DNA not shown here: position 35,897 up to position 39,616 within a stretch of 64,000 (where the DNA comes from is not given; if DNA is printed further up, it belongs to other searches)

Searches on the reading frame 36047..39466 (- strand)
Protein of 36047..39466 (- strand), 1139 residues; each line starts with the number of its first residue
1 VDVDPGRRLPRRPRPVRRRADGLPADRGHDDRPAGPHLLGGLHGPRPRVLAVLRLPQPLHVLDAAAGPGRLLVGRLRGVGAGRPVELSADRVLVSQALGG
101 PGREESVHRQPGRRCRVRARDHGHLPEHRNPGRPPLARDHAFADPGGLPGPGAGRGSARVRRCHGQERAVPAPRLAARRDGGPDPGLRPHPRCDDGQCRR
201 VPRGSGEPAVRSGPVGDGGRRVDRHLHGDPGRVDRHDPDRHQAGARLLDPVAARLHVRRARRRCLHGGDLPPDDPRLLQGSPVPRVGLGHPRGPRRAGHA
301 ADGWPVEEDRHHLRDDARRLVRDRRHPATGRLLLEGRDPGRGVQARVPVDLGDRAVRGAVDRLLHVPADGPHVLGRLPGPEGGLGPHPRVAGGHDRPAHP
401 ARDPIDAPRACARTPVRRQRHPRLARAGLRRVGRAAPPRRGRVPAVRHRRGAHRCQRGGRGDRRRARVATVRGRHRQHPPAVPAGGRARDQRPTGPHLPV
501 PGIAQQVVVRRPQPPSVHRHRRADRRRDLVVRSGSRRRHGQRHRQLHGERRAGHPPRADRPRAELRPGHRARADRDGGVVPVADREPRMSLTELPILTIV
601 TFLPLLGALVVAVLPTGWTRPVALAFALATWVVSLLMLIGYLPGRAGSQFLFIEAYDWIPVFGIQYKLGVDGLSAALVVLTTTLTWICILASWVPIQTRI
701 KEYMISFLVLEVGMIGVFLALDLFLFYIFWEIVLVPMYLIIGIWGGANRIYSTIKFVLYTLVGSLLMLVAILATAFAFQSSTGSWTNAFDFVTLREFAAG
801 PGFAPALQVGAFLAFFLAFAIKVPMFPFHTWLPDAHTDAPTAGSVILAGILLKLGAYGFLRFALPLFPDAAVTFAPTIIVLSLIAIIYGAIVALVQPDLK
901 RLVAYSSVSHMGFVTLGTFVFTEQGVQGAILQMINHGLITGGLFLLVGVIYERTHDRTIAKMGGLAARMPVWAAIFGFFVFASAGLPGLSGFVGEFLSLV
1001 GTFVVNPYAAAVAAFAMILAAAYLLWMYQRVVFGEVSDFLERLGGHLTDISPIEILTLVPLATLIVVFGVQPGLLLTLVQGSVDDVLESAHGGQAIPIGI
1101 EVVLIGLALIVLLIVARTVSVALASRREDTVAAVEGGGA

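Call 18: search_protein_families(library=pfam, proteins=[window:36047-39466:-], max_evalue=0.0001)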
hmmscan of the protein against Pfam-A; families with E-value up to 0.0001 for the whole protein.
window:36047-39466:- (1139 aa): 1 family
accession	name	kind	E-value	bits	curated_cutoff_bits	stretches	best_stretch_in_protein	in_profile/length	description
PF00361.26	Proton_antipo_M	-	3.7e-77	259.9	21.5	1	720-1016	1-290/294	NADH:quinone oxidoreductase/Mrp antiporter, TM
